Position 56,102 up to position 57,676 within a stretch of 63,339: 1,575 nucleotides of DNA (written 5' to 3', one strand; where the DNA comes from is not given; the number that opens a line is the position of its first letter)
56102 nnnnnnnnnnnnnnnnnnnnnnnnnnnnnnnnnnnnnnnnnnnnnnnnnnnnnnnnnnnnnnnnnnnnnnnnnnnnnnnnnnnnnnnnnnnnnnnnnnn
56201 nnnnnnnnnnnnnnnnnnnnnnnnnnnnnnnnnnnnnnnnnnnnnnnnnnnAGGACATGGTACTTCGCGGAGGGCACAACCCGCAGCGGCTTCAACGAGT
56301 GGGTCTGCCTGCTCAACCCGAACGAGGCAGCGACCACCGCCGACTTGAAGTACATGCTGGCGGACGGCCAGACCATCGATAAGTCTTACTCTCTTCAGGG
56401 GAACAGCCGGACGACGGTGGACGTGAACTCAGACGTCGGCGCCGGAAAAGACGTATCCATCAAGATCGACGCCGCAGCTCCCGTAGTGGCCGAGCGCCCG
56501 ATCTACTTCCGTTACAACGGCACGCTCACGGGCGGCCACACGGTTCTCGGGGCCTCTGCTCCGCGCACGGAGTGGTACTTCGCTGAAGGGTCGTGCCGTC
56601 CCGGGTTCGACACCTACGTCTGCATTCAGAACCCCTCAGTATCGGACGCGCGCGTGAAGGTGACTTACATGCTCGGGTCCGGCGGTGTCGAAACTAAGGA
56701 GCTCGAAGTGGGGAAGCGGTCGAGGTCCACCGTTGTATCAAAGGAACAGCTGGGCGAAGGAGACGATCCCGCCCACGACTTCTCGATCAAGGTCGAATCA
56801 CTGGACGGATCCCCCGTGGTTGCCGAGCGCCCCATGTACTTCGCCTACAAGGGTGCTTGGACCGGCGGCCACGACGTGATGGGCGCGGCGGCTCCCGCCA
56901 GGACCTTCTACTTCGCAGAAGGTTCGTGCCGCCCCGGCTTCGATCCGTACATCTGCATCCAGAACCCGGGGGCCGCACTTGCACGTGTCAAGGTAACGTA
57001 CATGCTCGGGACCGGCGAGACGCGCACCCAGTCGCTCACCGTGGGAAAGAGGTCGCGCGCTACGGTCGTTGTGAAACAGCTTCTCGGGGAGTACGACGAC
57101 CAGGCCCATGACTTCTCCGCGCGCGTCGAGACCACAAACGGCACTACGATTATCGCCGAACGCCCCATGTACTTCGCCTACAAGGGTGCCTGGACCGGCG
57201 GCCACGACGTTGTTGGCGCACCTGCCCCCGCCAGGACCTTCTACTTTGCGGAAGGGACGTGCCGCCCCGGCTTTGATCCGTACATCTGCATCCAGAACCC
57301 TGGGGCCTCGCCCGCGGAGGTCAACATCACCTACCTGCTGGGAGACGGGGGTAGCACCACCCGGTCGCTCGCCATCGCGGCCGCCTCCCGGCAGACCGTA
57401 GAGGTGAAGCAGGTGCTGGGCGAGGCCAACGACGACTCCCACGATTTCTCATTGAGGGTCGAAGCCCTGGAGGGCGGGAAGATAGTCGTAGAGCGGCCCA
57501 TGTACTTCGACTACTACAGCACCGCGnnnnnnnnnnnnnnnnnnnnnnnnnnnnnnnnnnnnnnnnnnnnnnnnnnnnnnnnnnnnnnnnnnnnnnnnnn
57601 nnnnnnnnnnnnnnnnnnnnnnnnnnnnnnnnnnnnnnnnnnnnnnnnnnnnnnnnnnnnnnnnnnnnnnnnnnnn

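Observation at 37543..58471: Unassigned ~105-125 aa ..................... repeat module on four secreted proteins with different partner domains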

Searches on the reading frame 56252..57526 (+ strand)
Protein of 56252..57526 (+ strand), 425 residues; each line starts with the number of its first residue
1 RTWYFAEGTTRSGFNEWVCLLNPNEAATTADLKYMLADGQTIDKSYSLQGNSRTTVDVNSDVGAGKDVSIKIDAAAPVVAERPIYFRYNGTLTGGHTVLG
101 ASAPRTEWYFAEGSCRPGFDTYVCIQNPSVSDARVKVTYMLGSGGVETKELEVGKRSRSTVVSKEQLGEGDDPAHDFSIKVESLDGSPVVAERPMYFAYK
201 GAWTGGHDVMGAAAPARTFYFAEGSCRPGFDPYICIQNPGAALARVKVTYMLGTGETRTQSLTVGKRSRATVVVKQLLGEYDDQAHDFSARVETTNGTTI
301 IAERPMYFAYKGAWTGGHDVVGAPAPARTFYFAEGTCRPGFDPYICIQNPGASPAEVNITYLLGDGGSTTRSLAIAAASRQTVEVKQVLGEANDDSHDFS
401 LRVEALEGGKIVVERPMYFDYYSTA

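Call 13: find_homologous_proteins(query=window:56252-57526:+, max_evalue=0.00001)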
Query window:56252-57526:+ (425 aa): 1659 proteins with E <= 0.00001 among 8000 candidates; the best 120 are listed.
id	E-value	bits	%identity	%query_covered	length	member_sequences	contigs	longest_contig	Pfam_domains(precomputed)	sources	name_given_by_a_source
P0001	1.2e-294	995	57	99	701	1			PF23580.2,PF09160.18,PF08428.17,PF26204.1,PF18610.8,PF17992.8,PF18986.6,PF07100.17,PF24053.2,PF19526.6,PF21160.3,PF01492.22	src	-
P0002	1.0e-274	929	55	99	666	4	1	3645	PF18986.6,PF07100.17,PF24053.2,PF19526.6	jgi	-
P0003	1.5e-219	747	60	99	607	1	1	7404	PF23580.2,PF06240.20,PF18986.6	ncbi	-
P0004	1.6e-211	721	49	99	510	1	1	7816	PF18986.6,PF01176.26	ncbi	ncbi:MAG: hypothetical protein ACYC99_12630, partial [Candidatus Geothermincolia bacterium]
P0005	1.1e-203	695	52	99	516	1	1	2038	PF25548.2,PF18986.6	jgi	jgi:hypothetical protein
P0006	2.0e-201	688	51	99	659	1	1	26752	PF06240.20,PF18986.6,PF07676.19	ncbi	ncbi:MAG: TolB family protein, partial [Candidatus Geothermincolia bacterium]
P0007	1.2e-197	675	49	98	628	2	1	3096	PF18986.6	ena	-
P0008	1.7e-196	672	48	99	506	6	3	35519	PF18986.6,PF07100.17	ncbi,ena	-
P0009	1.9e-195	668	47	99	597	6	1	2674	PF18986.6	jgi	-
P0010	1.2e-191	656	50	99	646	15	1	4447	PF18986.6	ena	-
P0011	4.2e-188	644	66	100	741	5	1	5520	PF09587.16,PF18986.6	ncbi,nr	ncbi:MAG: CapA family protein, partial [Actinobacteria bacterium]|nr:CapA family protein [Actinomyce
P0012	1.6e-184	632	55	99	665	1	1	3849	PF18986.6,PF07100.17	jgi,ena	-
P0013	9.0e-184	630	52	99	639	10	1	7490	PF18986.6,PF07100.17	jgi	-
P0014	8.0e-181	620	46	99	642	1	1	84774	PF17992.8,PF18986.6,PF19526.6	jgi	jgi:hypothetical protein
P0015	2.2e-178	612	68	92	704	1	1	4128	PF09587.16,PF18986.6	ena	-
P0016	2.3e-175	602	56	99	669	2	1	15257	PF06240.20,PF01833.31,PF18986.6,PF07100.17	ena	-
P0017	1.4e-173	596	47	99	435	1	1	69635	PF18986.6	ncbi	ncbi:MAG: hypothetical protein ACYC55_00250, partial [Candidatus Geothermincolia bacterium]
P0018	6.0e-172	591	53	99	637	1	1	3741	PF10282.16,PF18986.6,PF08309.18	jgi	jgi:6-phosphogluconolactonase (cycloisomerase 2 family)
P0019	1.8e-170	586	52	96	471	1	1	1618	PF18986.6,PF07100.17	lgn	-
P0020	3.4e-170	585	52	99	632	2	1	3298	PF18986.6,PF24684.2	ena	-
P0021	1.1e-168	580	51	98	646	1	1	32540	PF18986.6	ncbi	ncbi:MAG: DUF5719 family protein [Candidatus Geothermincolia bacterium]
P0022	1.7e-168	579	48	99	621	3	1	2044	PF18986.6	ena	-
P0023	2.7e-168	579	52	99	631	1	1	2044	PF18986.6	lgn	-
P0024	2.1e-167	576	50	98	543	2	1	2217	PF18986.6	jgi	-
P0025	2.8e-167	575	50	98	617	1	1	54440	PF18986.6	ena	-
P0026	8.6e-166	570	51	98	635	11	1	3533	PF18986.6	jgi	jgi:Family of unknown function (DUF5719)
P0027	1.6e-164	566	52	99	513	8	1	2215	PF18986.6,PF07100.17,PF00082.28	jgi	jgi:hypothetical protein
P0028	2.7e-164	565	49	100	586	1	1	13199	PF18986.6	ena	-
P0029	3.4e-163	562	53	96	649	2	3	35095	PF18986.6,PF10261.16,PF01520.24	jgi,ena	-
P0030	3.9e-162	558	50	99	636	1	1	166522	PF07731.21,PF18986.6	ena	-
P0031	8.1e-162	557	50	98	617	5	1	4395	PF18986.6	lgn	-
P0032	5.3e-161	555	47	99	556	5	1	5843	PF01833.31,PF18986.6,PF07100.17,PF19526.6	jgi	jgi:hypothetical protein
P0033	2.6e-159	549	48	99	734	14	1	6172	PF18986.6,PF07100.17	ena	-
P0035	2.2e-158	546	53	99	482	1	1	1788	PF17992.8,PF18986.6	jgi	jgi:hypothetical protein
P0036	5.2e-158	545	52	97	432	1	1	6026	PF17992.8,PF18986.6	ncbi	ncbi:MAG: DUF5719 family protein, partial [Candidatus Geothermincolia bacterium]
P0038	2.8e-156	539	50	98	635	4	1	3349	PF18986.6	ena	-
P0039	1.9e-155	536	47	98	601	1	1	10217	PF01833.31,PF18986.6,PF10261.16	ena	-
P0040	6.7e-155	534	54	96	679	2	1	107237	PF01839.30,PF13517.13,PF18986.6,PF07100.17,PF24053.2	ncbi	ncbi:MAG: VCBS repeat-containing protein [Actinomycetota bacterium]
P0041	8.2e-155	534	47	99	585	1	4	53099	PF01833.31,PF18986.6,PF10261.16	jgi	jgi:hypothetical protein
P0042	1.5e-154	533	46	99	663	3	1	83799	PF08486.16,PF18986.6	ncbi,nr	ncbi:MAG: SpoIID/LytB domain-containing protein [Actinobacteria bacterium]|nr:SpoIID/LytB domain-con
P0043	1.9e-154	533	50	98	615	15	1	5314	PF18986.6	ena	-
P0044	3.4e-154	532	46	99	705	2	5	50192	PF18986.6,PF07100.17,PF24684.2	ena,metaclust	metaclust:\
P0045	7.6e-154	531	60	80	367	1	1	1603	PF18986.6,PF10261.16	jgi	jgi:hypothetical protein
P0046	2.1e-152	526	44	98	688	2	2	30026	PF18986.6,PF01520.24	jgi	-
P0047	2.3e-152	526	45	99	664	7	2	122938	PF01522.27,PF18986.6,PF07100.17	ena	-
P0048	2.4e-152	526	57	76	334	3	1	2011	PF18986.6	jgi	-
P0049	7.9e-152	524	49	99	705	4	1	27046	PF18986.6,PF07100.17,PF03734.20,PF19526.6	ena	-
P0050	1.0e-151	524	41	99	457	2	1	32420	PF18986.6,PF07100.17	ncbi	ncbi:MAG: DUF5719 family protein [Actinomycetota bacterium]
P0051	6.0e-150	518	64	76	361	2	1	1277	PF06240.20,PF18986.6,PF07100.17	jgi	jgi:hypothetical protein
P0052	2.3e-149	516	44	99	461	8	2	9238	PF18986.6,PF07100.17,PF24053.2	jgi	jgi:hypothetical protein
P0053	3.0e-149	516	43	98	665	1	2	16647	PF18986.6,PF01520.24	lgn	-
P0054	3.6e-149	516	49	99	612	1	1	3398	PF18986.6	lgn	-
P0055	4.7e-149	515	47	97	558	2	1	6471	PF18986.6,PF19526.6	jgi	jgi:hypothetical protein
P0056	8.0e-149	514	53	85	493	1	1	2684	PF18986.6,PF10261.16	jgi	-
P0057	8.3e-149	514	46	99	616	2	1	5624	PF01833.31,PF18986.6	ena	-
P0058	1.2e-147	511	48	98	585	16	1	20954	PF01833.31,PF18986.6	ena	-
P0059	1.4e-147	510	52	99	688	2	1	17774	PF01522.27,PF18986.6,PF07100.17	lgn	-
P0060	3.7e-147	509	55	81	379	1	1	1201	PF18986.6,PF10261.16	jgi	-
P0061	9.0e-147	508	47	99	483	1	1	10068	PF18986.6,PF07100.17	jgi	jgi:hypothetical protein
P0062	9.0e-146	504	52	91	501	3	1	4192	PF18986.6,PF19526.6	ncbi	ncbi:MAG TPA: DUF5719 family protein, partial [Candidatus Anoxymicrobiaceae bacterium]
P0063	5.2e-145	502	53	99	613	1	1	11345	PF18986.6,PF07100.17,PF03734.20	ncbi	-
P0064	7.7e-145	501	54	68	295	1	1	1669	PF18986.6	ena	-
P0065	1.1e-144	501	44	99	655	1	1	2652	PF18986.6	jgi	jgi:hypothetical protein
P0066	7.7e-144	498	51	98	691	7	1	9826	PF01522.27,PF18986.6,PF07100.17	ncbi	-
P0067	1.2e-143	497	48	98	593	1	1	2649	PF01833.31,PF18986.6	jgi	-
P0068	1.4e-143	497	45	98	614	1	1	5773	PF18986.6,PF03734.20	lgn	-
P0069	3.5e-143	496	47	98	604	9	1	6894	PF18986.6,PF07100.17,PF03734.20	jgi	-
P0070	4.4e-143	496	39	99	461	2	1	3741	PF18986.6,PF07100.17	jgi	-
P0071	4.0e-142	492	48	99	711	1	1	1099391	PF01522.27,PF18986.6,PF07100.17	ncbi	-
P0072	1.7e-140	487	65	73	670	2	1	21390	PF09587.16,PF18986.6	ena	-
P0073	5.2e-140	485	50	99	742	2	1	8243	PF18986.6,PF07100.17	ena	-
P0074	6.9e-140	485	47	99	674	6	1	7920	PF01522.27,PF18986.6,PF07100.17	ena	-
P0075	3.2e-139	483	45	99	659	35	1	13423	PF08486.16,PF18986.6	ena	-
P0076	8.4e-139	481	42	98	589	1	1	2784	PF13648.13,PF18986.6,PF07100.17,PF24684.2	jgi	-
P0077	1.3e-138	481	48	99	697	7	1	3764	PF18986.6,PF07100.17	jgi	jgi:hypothetical protein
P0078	1.3e-137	478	57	76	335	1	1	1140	PF18986.6,PF27099.1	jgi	jgi:hypothetical protein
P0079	4.7e-137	476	43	95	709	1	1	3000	PF18986.6,PF24053.2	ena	-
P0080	5.2e-137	476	40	99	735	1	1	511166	PF18986.6,PF07100.17,PF01520.24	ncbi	-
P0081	6.6e-137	475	38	99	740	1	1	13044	PF17957.8,PF18986.6,PF01520.24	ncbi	-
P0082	1.2e-135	471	41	98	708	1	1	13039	PF01522.27,PF18986.6,PF07100.17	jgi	jgi:peptidoglycan/xylan/chitin deacetylase (PgdA/CDA1 family)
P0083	3.5e-135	470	49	99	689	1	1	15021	PF01522.27,PF18986.6,PF07100.17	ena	-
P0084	6.3e-135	469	49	99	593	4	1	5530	PF18986.6,PF07100.17,PF03734.20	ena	-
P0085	9.5e-135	468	44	99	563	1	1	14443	PF18986.6,PF07100.17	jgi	jgi:hypothetical protein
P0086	1.2e-134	468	50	99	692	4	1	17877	PF01522.27,PF18986.6,PF07100.17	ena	-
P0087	1.7e-134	467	60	52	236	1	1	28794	PF18986.6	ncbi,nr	ncbi:MAG: hypothetical protein SWK76_14205, partial [Actinomycetota bacterium]|nr:hypothetical prote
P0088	2.8e-134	467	50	81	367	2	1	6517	PF17992.8,PF18986.6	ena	-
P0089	3.7e-134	466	48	99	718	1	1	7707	PF01522.27,PF18986.6,PF07100.17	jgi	jgi:peptidoglycan/xylan/chitin deacetylase (PgdA/CDA1 family)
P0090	1.4e-133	464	47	99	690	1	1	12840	PF01522.27,PF18986.6,PF07100.17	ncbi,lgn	-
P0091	3.5e-133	463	51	99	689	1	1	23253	PF01522.27,PF18986.6,PF07100.17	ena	-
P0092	5.9e-133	462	46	99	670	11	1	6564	PF08486.16,PF18986.6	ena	-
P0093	3.8e-132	460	45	98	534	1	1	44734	PF18986.6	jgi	jgi:hypothetical protein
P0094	7.1e-132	459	45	99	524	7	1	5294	PF18986.6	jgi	jgi:hypothetical protein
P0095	1.1e-131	458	47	99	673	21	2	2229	PF01522.27,PF18986.6,PF07100.17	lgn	-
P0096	5.3e-131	456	50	95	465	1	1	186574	PF01833.31,PF18986.6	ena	-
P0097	7.6e-131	455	49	91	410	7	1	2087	PF18986.6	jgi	jgi:hypothetical protein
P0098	1.5e-130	454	43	98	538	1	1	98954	PF01833.31,PF18986.6,PF07100.17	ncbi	ncbi:MAG: DUF5719 family protein [Actinomycetota bacterium]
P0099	1.6e-130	454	47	99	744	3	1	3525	PF18986.6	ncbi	-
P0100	2.5e-130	454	47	99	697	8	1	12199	PF18986.6,PF07100.17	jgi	-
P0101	3.1e-130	453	48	99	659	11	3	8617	PF08486.16,PF18986.6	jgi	jgi:hypothetical protein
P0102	3.8e-130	453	46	99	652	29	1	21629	PF08486.16,PF18986.6,PF07100.17,PF19526.6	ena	-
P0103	5.1e-130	452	47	99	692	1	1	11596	PF01522.27,PF18986.6,PF07100.17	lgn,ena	-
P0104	5.8e-130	452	40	99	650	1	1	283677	PF01551.30,PF18986.6,PF07100.17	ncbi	-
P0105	8.2e-130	452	48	99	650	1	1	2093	PF01522.27,PF18986.6,PF07100.17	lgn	-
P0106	1.1e-129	451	46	99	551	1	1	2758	PF01833.31,PF18986.6,PF07100.17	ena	-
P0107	1.2e-129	451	46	99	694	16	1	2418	PF01522.27,PF18986.6,PF07100.17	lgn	-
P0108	1.4e-129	451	46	99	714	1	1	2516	PF06057.18,PF18986.6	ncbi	-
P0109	4.7e-129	449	50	84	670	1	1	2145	PF18986.6,PF03537.20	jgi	jgi:cysteinyl-tRNA synthetase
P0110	6.9e-129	449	40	99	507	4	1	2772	PF18986.6,PF07100.17,PF16158.12,PF24053.2,PF19526.6,PF05506.18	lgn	-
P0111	7.1e-129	449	69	51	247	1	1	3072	PF06240.20,PF18986.6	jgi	jgi:carbon monoxide dehydrogenase subunit G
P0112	9.9e-129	448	49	99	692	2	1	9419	PF01522.27,PF18986.6,PF07100.17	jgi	jgi:peptidoglycan/xylan/chitin deacetylase (PgdA/CDA1 family)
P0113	5.0e-128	446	43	98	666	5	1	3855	PF18986.6,PF01520.24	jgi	-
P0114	8.1e-128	445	43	98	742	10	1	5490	PF18986.6,PF07100.17,PF24053.2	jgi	-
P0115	8.2e-128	445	43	99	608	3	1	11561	PF01833.31,PF18986.6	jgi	jgi:hypothetical protein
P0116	1.0e-127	445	41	99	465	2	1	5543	PF18986.6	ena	-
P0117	1.1e-127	445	44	98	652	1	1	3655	PF18986.6,PF07100.17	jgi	jgi:hypothetical protein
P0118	2.3e-127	444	37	99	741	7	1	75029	PF17957.8,PF18986.6,PF01520.24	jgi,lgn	jgi:N-acetylmuramoyl-L-alanine amidase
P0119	3.7e-127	443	44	99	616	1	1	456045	PF01833.31,PF18986.6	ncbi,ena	-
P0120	5.6e-127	442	40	99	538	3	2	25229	PF18986.6,PF07100.17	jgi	-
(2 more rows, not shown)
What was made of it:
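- On Pfam DUF5719 (PF18986): Relatives are named 'DUF5719 family protein' by NCBI (call 13).
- On ASRAH superfamily: PF07100 co-hits appear on about half of the relatives (call 13).
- Closest known: ASRAH family 2: the amidase-associated tetrads of Chloroflexi. Same: Amidase_3 fusions also exist among relatives of the window's tetrads (call 13).
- Partners among the top 120 relatives include Polysacc_deac_1 x16, TIG x12, Amidase_3 x7, YkuD x5, SpoIID x5, PGA_cap x4, M23, S8, GH114, VCBS and Cu-oxidase (call 13). The largest coherent partner group acts on the producer's own peptidoglycan: deacetylase, Amidase_3, YkuD, SpoIID, M23 and NlpC/P60 (call 13). The heavy association with peptidoglycan enzymes fits a wall ligand better (call 13).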

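Call 49: predict_structure(alignment_id=A4)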
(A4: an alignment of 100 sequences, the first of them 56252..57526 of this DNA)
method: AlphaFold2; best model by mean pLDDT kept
length: 425 residues; sequences in the alignment: 100
mean_pLDDT: 97.3   pTM: 0.94
mean pLDDT of the five models: 97.3, 97.2, 97.0, 96.9, 96.9
residues with pLDDT >= 90: 418; 70-90: 4; 50-70: 3; < 50: 0
segments of 3 or more residues with pLDDT < 50: none
pLDDT, mean of each block of 10 residues (from residue 1): 98 98 98 97 98 97 98 98 96 96 99 98 98 99 97 98 98 98 98 98 97 98 98 99 98 97 98 98 98 99 98 96 98 97 98 97 96 97 98 97 94 97 68
secondary structure, 60 per line:
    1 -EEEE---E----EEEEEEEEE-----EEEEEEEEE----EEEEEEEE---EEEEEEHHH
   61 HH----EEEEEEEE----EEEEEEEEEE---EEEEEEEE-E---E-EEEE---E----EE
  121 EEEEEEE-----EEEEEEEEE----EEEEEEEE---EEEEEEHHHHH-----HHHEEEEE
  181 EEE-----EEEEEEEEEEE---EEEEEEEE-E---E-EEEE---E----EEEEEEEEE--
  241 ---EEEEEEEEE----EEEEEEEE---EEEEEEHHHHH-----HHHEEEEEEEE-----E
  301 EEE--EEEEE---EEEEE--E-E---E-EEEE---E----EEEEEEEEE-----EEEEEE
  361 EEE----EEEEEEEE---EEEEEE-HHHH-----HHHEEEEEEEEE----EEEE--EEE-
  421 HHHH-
elements in order: E2-5 E14-22 E28-36 E41-48 E52-57 H58-62 E67-74 E79-88 E92-99 E107-110 E119-127 E133-141 E146-153 E157-162 H163-167 E176-183 E189-199 E203-210 E218-221 E230-238 E244-252 E257-264 E268-273 H274-278 E287-294 E300-303 E306-310 E314-318 E329-332 E341-349 E355-363 E368-375 E379-384 H386-389 E398-406 E411-414 E417-419 H421-424
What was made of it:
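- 56252..57526 (+): Tetrad of protein D. Units are at 56252-56545, 56570-56881, 56900-57214 and 57233-57526. Unit 4 ends after ERPMYF, with no GGH strand 8. Call 49: AlphaFold pLDDT 97.3, pTM 0.94.
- The array model has pLDDT 97.3 and pTM 0.94 (call 49). The body is rigid (pTM 0.94, call 49).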

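Call 52: list_cluster_members(proteins=[P0080, P0081, P0104, P0119, P0071, P0063, P0118, P0046, P0003, P0099])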
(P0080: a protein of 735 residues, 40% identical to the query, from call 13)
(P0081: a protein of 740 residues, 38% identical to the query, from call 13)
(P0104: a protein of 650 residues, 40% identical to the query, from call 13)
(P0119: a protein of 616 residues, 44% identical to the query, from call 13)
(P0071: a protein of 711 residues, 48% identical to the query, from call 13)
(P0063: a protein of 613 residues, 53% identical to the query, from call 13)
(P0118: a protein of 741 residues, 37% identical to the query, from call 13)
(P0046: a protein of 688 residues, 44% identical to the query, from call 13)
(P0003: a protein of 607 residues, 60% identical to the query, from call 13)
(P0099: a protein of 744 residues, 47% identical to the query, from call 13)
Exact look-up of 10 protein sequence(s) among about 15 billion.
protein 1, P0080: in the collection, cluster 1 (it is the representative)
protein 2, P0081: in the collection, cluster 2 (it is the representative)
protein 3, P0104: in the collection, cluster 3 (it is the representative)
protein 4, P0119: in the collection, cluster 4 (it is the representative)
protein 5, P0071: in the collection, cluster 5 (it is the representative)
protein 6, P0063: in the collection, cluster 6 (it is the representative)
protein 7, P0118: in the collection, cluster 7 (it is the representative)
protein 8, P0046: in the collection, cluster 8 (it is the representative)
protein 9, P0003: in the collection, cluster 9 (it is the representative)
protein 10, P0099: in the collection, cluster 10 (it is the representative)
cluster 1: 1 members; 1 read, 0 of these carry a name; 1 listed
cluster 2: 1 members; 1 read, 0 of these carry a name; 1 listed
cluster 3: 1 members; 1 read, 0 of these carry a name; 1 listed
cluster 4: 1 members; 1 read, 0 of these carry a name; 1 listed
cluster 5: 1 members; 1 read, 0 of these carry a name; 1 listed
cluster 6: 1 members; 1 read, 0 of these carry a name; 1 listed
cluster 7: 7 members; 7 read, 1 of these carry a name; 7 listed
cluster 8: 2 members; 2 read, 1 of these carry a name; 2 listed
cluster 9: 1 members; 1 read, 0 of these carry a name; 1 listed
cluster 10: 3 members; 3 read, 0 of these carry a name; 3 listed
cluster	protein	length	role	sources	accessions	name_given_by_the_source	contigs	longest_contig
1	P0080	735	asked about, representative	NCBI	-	-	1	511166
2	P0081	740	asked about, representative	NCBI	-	-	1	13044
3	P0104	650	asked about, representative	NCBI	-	-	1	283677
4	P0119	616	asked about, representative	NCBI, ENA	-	-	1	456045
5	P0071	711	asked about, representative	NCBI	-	-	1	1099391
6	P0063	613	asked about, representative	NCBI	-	-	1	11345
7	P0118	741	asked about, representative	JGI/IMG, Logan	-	N-acetylmuramoyl-L-alanine amidase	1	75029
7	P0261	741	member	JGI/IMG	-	-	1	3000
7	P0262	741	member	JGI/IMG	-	-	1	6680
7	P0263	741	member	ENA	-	-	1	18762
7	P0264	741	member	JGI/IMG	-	-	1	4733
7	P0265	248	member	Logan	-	-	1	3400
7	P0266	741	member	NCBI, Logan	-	-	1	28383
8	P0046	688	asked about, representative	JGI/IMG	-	-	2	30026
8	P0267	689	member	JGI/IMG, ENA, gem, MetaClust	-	\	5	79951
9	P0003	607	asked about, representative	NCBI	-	-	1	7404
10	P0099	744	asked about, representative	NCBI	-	-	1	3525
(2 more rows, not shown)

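Call 53: fold_search(model_id=the predicted structure, library=pdb)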
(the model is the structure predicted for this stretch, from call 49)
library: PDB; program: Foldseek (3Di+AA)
matches with E <= 10: 1826; with E <= 0.001: 325
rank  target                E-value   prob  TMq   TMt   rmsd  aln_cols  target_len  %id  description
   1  9u61_E                5.3e-11  0.63  0.13  0.05  22.9       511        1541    8  CP/MBL pathways C3 convertase C4b2a and C3 complex (released 2026-01-14)
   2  1nc7_B                1.9e-10  1.00  0.23  0.79   1.8       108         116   16  Crystal Structure of Thermotoga maritima 1070 (released 2003-07-01)
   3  1nc7_A                5.5e-10  1.00  0.23  0.79   1.8       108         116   16  Crystal Structure of Thermotoga maritima 1070 (released 2003-07-01)
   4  3t1w                  7.8e-10  0.57  0.13  0.14  34.5       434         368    9  Structure of the four-domain fragment Fn7B89 of oncofetal fibronectin (released 2012-03-21)
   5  1nc7_D                1.2e-09  1.00  0.23  0.78   2.6       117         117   19  Crystal Structure of Thermotoga maritima 1070 (released 2003-07-01)
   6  8d74_B                1.2e-09  0.41  0.13  0.13  31.7       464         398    9  Cryo-EM structure of human CNTF signaling complex: model containing the interaction core region (released 2023-03-29)
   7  9u60_E                3.3e-09  0.47  0.14  0.05  22.9       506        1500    9  C3 convertases zymogen C4b2 in loading state (released 2026-01-14)
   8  7u8t_A                5.6e-09  0.28  0.11  0.09  21.0       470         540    9  Vps13 adaptor binding domain in complex with Mcp1 PxP motif peptide (released 2022-03-30)
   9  6xay_A                6.1e-09  0.41  0.10  0.15  24.3       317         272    9  Structure of a fragment of human fibronectin containing the 10th, 11th and 12th type III domains (released 2021-06-09)
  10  8odz_D                6.1e-09  0.35  0.13  0.10  29.6       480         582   10  Cryo-EM structure of a pre-dimerized murine IL-12 complete extracellular signaling complex (Class 1). (released 2024-02-07)
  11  6xay_B                7.3e-09  0.66  0.13  0.18  24.2       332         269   14  Structure of a fragment of human fibronectin containing the 10th, 11th and 12th type III domains (released 2021-06-09)
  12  8v29_C                8.0e-09  0.44  0.14  0.09  28.5       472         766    7  Cryo-EM structure of human type I OSM receptor complex: model for full extracellular assembly (released 2024-11-20)
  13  5e53_B                1.1e-08  0.54  0.14  0.18  24.8       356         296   11  Crystal structure of chicken CNTN1 FN1-FN3 domains (released 2016-08-31)
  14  8oe0_D                1.6e-08  0.16  0.10  0.08  34.5       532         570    8  Cryo-EM structure of a pre-dimerized murine IL-12 complete extracellular signaling complex (Class 2). (released 2024-02-07)
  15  2ii8_A                1.8e-08  1.00  0.19  0.75   4.4        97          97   27  Anabaena sensory rhodopsin transducer (released 2007-03-20)
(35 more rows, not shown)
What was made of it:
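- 56252..57526 (+): Call 53: TM1070 TM 0.79.
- Within the array model, a unit matches TM1070 at TMt 0.79 and rmsd 1.8 A (call 53).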
